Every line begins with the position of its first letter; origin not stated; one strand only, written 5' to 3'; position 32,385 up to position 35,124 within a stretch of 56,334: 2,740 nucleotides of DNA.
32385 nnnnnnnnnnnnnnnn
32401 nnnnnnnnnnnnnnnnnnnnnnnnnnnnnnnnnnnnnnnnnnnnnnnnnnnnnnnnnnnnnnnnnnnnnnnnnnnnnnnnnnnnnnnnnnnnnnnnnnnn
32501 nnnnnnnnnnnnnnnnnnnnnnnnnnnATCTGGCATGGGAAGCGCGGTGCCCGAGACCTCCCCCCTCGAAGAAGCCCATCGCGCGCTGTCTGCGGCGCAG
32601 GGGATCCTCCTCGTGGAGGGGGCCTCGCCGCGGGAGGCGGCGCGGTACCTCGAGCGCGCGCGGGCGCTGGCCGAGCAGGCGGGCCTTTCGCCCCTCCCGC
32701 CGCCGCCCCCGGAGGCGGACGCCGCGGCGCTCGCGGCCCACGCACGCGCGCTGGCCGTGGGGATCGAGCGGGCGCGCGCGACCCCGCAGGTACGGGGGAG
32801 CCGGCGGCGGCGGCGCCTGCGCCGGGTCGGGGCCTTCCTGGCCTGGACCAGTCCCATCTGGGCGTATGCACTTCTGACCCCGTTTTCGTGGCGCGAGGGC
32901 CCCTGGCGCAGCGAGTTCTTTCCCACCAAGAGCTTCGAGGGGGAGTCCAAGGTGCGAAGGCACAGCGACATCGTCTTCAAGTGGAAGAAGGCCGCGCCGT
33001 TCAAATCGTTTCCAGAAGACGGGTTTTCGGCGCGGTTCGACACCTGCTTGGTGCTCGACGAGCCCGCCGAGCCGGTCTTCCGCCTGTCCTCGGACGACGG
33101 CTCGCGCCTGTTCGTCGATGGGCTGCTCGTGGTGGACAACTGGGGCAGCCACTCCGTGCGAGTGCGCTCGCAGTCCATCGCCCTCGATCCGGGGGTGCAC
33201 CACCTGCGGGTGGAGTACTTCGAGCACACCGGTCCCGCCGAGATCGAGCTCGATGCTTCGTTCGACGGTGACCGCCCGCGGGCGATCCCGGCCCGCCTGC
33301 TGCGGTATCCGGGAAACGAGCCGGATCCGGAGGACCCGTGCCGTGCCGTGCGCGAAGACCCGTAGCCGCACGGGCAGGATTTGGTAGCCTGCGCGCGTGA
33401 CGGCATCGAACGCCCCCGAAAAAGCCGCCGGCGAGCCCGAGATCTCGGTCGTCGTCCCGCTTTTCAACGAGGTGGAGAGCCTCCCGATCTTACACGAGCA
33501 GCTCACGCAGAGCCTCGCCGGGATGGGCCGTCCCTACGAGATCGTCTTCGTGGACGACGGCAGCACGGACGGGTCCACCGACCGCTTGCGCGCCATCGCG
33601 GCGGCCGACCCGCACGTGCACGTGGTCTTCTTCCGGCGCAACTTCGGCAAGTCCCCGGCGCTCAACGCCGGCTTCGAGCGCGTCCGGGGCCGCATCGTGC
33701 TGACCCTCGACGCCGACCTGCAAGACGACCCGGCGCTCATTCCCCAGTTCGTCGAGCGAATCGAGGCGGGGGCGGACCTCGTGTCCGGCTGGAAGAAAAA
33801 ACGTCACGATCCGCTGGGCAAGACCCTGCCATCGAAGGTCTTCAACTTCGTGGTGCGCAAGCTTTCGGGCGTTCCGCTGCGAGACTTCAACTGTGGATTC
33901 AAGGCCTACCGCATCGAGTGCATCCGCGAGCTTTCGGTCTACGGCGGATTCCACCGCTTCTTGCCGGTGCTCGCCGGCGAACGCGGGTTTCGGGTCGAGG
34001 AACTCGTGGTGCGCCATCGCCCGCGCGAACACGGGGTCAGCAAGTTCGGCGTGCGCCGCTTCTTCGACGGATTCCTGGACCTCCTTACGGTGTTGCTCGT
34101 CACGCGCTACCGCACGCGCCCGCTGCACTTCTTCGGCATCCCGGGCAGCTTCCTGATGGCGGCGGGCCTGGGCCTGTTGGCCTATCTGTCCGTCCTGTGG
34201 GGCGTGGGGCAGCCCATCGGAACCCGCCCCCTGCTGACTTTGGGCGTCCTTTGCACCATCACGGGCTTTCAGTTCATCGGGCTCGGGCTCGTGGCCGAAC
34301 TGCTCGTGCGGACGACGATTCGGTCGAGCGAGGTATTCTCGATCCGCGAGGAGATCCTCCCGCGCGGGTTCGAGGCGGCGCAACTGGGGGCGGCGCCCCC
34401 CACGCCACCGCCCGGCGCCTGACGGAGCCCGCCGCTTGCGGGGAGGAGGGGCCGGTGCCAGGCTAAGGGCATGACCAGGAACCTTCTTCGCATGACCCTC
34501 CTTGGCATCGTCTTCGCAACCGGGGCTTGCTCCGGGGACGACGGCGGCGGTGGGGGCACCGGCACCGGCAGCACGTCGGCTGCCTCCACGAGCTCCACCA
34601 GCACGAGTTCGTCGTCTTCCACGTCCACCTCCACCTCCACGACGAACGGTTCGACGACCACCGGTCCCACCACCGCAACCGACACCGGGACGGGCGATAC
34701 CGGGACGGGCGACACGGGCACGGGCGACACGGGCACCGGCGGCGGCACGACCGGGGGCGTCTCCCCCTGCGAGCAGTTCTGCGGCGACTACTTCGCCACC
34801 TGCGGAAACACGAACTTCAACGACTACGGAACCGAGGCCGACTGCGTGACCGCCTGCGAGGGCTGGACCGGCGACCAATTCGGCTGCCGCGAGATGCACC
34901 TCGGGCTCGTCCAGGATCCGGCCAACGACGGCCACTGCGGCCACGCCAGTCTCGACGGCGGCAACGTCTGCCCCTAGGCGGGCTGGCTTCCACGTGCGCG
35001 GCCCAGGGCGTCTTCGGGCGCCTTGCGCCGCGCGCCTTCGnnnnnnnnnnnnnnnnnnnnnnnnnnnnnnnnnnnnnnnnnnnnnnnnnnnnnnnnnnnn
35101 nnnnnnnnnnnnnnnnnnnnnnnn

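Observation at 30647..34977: Candidate Pmt/Ppm-style protein O-glycosylation cassette with its likely substrate encoded next door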

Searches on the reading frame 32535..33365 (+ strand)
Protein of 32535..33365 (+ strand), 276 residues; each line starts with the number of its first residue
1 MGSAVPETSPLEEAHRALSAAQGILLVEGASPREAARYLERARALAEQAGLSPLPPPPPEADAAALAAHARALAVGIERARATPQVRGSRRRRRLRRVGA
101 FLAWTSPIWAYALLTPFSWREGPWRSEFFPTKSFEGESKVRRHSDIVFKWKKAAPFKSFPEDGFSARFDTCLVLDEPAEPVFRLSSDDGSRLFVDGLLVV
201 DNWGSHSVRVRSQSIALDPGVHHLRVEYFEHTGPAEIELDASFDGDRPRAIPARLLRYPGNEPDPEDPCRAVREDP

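Call 3: search_protein_families(library=pfam, proteins=[window:32535-33365:+], max_evalue=0.01)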
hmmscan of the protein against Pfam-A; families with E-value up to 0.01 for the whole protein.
window:32535-33365:+ (276 aa): 1 family
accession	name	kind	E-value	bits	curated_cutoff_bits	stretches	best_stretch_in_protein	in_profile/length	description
PF07691.17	PA14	-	1.9e-15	57.4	24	1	126-237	7-127/147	PA14 domain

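Call 4: search_protein_families(library=ncbifam, proteins=[window:32535-33365:+], max_evalue=0.01)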
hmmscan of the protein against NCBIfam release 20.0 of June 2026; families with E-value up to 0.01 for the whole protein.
window:32535-33365:+ (276 aa): 1 family
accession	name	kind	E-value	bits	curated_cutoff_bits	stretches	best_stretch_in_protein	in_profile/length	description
NF041776.1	xylosidase_Xyl3A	equivalog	0.0091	14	1250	0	126-242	448-569/846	xylan 1,4-beta-xylosidase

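Call 7: search_solved_structures(query=window:32535-33365:+, max_evalue=0.1)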
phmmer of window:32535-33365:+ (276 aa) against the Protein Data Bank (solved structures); distinct sequences matched with E-value up to 0.1: 3.
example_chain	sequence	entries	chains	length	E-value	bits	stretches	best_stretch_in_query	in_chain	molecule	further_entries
6qe7_A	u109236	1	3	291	1.2e-22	84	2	125-268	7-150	Anti-sigma-I factor RsgI3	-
6qdi_A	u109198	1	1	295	2.4e-16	63.3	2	142-252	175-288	PA14 domain-containing protein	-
6m8m_A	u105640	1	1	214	0.035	16.8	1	181-243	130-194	Putative large adhesion protein (Lap) involved in biofilm formation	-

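Call 62: find_homologous_proteins(query=window:32535-33365:+, max_evalue=0.00001)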
Query window:32535-33365:+ (276 aa): 108 proteins with E <= 0.00001 among 8000 candidates.
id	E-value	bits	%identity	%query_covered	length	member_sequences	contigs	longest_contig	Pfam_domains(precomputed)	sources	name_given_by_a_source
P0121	5.1e-180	615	100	100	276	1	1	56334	PF07691.18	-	-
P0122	8.8e-165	565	93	99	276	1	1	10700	PF07691.18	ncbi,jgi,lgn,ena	-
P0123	3.2e-115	403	69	98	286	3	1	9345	PF07691.18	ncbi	-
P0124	5.7e-110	385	69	96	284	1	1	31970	PF07691.18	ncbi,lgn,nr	ncbi:MAG: hypothetical protein D6705_15535 [Deltaproteobacteria bacterium]|nr:MAG: hypothetical prot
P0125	3.0e-68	248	47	95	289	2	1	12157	PF07691.18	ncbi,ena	-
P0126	4.4e-63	232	48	87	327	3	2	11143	PF07691.18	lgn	-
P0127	3.7e-60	222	50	78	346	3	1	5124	PF07691.18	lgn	-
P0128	1.4e-59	220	45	92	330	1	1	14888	PF07691.18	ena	-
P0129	6.2e-57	211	52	61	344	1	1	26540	PF07691.18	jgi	-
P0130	7.2e-57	211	48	78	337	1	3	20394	PF07691.18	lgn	-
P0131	4.4e-55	205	47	75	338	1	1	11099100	PF07691.18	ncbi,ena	-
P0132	1.4e-54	204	52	61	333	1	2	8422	PF07691.18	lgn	-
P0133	1.5e-54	203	47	76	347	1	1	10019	PF07691.18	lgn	-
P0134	2.0e-54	203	55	57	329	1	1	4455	PF07691.18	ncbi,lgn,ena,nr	ncbi:MAG: hypothetical protein K0V04_22580 [Deltaproteobacteria bacterium]|nr:hypothetical protein [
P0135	1.2e-53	201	50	61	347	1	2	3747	PF07691.18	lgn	-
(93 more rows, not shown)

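Call 80: predict_structure(alignment_id=A3)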
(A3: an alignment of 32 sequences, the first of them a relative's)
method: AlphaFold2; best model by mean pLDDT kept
length: 276 residues; sequences in the alignment: 32
mean_pLDDT: 93.2   pTM: 0.64
mean pLDDT of the five models: 93.2, 92.6, 92.4, 91.4, 91.4
residues with pLDDT >= 90: 234; 70-90: 30; 50-70: 10; < 50: 2
segments of 3 or more residues with pLDDT < 50: none
pLDDT, mean of each block of 10 residues (from residue 1): 72 97 95 96 97 93 96 95 84 93 94 67 95 97 94 94 97 98 97 98 90 98 98 93 95 96 96 91
secondary structure, 60 per line:
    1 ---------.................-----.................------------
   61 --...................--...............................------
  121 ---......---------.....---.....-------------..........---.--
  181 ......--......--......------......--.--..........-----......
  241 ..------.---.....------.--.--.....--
elements in order: H10-26 H32-48 H63-81 H84-114 E124-129 E139-143 E147-151 E165-174 E181-186 E189-194 E197-202 E209-214 E220-229 E235-242 H270-274

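Call 82: fold_search(model_id=the predicted structure, library=pdb)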
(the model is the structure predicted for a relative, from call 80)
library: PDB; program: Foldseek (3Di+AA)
matches with E <= 10: 1630; with E <= 0.001: 108
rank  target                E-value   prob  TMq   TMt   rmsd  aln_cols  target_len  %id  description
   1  6qe7_C                1.6e-11  1.00  0.48  0.46   3.3       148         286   28  anti-sigma factor domain-containing protein (released 2019-06-12)
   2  6qe7_A                2.0e-11  1.00  0.48  0.45   3.5       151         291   28  anti-sigma factor domain-containing protein (released 2019-06-12)
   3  6qe7_B                4.2e-11  1.00  0.46  0.44   2.3       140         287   28  anti-sigma factor domain-containing protein (released 2019-06-12)
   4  6qdi                  5.3e-11  1.00  0.45  0.42   2.1       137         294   26  anti-sigma factor domain-containing protein from Clostridium clariflavum (released 2019-06-12)
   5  3ac0_C                5.6e-08  1.00  0.37  0.13   3.9       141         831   16  Crystal structure of Beta-glucosidase from Kluyveromyces marxianus in complex with glucose (released 2010-08-11)
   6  3abz_D                1.5e-07  1.00  0.37  0.13   3.6       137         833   17  Crystal structure of Se-Met labeled Beta-glucosidase from Kluyveromyces marxianus (released 2010-08-11)
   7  5jov                  1.6e-07  1.00  0.38  0.12   3.2       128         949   20  Bacteroides ovatus Xyloglucan PUL GH31 with bound 5FIdoF (released 2016-08-10)
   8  3tew                  1.6e-07  1.00  0.40  0.17   4.8       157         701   16  Crystal Structure of Anthrax Protective Antigen (Membrane Insertion Loop Deleted) to 1.45-A resolution (released 2011-10-26)
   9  3abz_C                2.3e-07  1.00  0.39  0.14   3.3       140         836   16  Crystal structure of Se-Met labeled Beta-glucosidase from Kluyveromyces marxianus (released 2010-08-11)
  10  3ac0_D                2.8e-07  1.00  0.36  0.13   3.6       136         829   15  Crystal structure of Beta-glucosidase from Kluyveromyces marxianus in complex with glucose (released 2010-08-11)
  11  5jou                  3.0e-07  1.00  0.36  0.11   3.1       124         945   21  Bacteroides ovatus Xyloglucan PUL GH31 (released 2016-08-10)
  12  3tey                  3.0e-07  1.00  0.41  0.18   6.4       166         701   17  Crystal Structure of Anthrax Protective Antigen (Membrane Insertion Loop Deleted) Mutant S337C N664C to 2.06-A resolutio (released 2011-10-26)
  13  3ac0_B                3.2e-07  1.00  0.35  0.13   4.2       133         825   17  Crystal structure of Beta-glucosidase from Kluyveromyces marxianus in complex with glucose (released 2010-08-11)
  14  1acc                  5.4e-07  1.00  0.40  0.18   3.5       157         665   15  ANTHRAX PROTECTIVE ANTIGEN (released 1998-02-11)
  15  3abz_A                6.1e-07  1.00  0.38  0.13   3.7       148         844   15  Crystal structure of Se-Met labeled Beta-glucosidase from Kluyveromyces marxianus (released 2010-08-11)
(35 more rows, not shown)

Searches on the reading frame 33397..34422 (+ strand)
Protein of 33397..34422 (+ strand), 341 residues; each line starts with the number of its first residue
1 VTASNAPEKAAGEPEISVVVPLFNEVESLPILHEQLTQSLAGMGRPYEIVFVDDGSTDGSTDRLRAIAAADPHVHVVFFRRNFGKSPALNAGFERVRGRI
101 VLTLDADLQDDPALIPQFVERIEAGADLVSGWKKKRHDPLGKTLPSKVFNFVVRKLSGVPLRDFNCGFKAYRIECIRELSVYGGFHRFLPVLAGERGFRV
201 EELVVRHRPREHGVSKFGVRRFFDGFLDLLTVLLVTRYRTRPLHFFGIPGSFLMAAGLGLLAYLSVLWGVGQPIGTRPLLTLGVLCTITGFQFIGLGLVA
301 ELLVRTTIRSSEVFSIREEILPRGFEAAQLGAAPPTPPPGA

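Call 3: search_protein_families(library=pfam, proteins=[window:33397-34422:+], max_evalue=0.01)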
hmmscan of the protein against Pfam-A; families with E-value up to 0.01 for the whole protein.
window:33397-34422:+ (341 aa): 3 families
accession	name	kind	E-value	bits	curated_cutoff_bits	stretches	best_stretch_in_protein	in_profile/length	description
PF00535.33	Glycos_transf_2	-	3.1e-30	105.8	23.3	1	17-176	1-164/168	Glycosyl transferase family 2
PF13641.12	Glyco_tranf_2_3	-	1.8e-10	41.6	27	1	14-133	1-123/230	Glycosyltransferase like family 2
PF10111.15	Glyco_tranf_2_2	-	1.2e-05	25.4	27.3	1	17-107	1-91/276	Glycosyltransferase like family 2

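Call 4: search_protein_families(library=ncbifam, proteins=[window:33397-34422:+], max_evalue=0.01)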
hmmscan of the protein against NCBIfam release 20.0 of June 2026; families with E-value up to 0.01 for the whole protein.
window:33397-34422:+ (341 aa): 21 families
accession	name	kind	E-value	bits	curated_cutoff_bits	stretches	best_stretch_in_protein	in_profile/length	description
NF007986.1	PRK10714.1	equivalog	3e-51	174.3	529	1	15-305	7-295/316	undecaprenyl-phosphate 4-deoxy-4-formamido-L-arabinose transferase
NF047588.1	GlcsyltransPgfSStrep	equivalog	3.8e-35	121.6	500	1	16-246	3-229/308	glycosyltransferase PgfS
TIGR04182.1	glyco_TIGR04182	equivalog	4.3e-19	69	325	1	15-306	1-285/293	S-layer glycoprotein N-glycosyltransferase AglJ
TIGR03937.1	PgaC_IcaA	equivalog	5.2e-15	55.3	422.3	1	7-115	38-143/407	poly-beta-1,6-N-acetyl-D-glucosamine synthase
NF041875.1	EPS_EpsD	equivalog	1.7e-13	50.6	370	1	16-129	1-111/325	exopolysaccharide biosynthesis glycosyltransferase EpsD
NF007482.0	PRK10073.1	equivalog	2e-12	46.8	423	1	13-119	5-107/334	glycosyltransferase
NF047683.1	TeichurnBiosyTuaG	equivalog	2.6e-11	43.7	400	1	13-108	5-97/252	teichuronic acid biosynthesis protein TuaG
NF045692.1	OglycostaseCruG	equivalog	2.6e-10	39.8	600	1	15-130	42-161/386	2'-O-glycosyltransferase CruG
TIGR03965.1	mycofact_glyco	equivalog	3.6e-10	39.3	280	1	11-114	71-171/467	mycofactocin biosynthesis glycosyltransferase MftF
NF041391.1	DPhHxTase_Halo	equivalog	1.2e-09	37.5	375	1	57-210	30-186/213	dolichyl-phosphate hexose transferase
TIGR04283.1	glyco_like_mftF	equivalog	1.5e-08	34.5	182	1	16-114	1-89/221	TIGR04283 family arsenosugar biosynthesis glycosyltransferase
NF010496.0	PRK13915.1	equivalog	1.4e-07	30.9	262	1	11-119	28-139/307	glucosyl-3-phosphoglycerate synthase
TIGR03469.1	HpnB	hypoth_equivalog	2.2e-07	30.2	379.25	1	11-130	41-169/386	hopene-associated glycosyltransferase HpnB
TIGR04242.1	nodulat_NodC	equivalog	2.8e-07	29.8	550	1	6-123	40-157/395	chitooligosaccharide synthase NodC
NF058614.1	PPMAGASynPpgS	equivalog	6.9e-07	28.9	370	1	17-136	3-116/226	polyprenyl-phospho-N-acetylgalactosaminyl synthase PpgS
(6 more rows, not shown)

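Call 6: search_solved_structures(query=window:33397-34422:+, max_evalue=0.001)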
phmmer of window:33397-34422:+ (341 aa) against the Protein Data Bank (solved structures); distinct sequences matched with E-value up to 0.001: 17.
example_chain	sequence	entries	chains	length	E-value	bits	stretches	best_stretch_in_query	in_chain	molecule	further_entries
9bhc_C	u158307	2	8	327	8.3e-51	176.3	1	13-323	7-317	Undecaprenyl-phosphate 4-deoxy-4-formamido-L-arabinose transferase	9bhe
8vxh_A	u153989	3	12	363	9.9e-51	176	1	11-323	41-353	Undecaprenyl-phosphate 4-deoxy-4-formamido-L-arabinose transferase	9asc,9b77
9hwj_A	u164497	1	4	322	5.7e-49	170.2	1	15-323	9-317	Undecaprenyl-phosphate 4-deoxy-4-formamido-L-arabinose transferase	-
5eke_A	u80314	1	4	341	3.6e-27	98.5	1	14-306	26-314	Uncharacterized glycosyltransferase sll0501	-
5ekp_C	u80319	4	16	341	8.6e-27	97.3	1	14-306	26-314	Uncharacterized glycosyltransferase sll0501 | Glycosyltransferase sll0501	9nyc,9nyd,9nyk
9nye_A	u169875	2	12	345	9e-27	97.2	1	14-306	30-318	Glycosyltransferase sll0501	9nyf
5mlz_A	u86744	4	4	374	8.8e-18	67.7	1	15-285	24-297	Dolichol monophosphate mannose synthase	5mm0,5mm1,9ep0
8bz8_A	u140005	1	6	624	7.6e-07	31.7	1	14-122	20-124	Glycosyltransferase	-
8bz4_A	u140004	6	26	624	7.6e-07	31.7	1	14-122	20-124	Glycosyltransferase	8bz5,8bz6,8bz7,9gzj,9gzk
6yv7_B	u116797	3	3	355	4.6e-06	29.1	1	12-108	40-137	Glycosyl transferase, family 2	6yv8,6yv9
6yv7_A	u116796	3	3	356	4.6e-06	29.1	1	12-108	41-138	Glycosyl transferase, family 2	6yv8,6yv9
5hea_A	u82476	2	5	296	1.4e-05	27.6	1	16-108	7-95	Putative glycosyltransferase (GalT1)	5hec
2z87_A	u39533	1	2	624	2.6e-05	26.7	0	14-124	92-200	Chondroitin synthase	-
2z86_A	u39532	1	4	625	2.6e-05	26.7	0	14-124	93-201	Chondroitin synthase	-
6p61_A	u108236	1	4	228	8.6e-05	25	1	13-108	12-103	Glycosyltransferase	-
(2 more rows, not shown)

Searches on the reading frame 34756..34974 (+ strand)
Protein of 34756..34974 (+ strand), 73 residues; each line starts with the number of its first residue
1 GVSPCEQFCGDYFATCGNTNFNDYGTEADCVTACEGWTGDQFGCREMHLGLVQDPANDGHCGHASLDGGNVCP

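Call 43: find_homologous_proteins(query=window:34756-34974:+, max_evalue=0.001)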
Query seq(73 aa): no candidate shares three 5-residue words with the query. No homologue found.
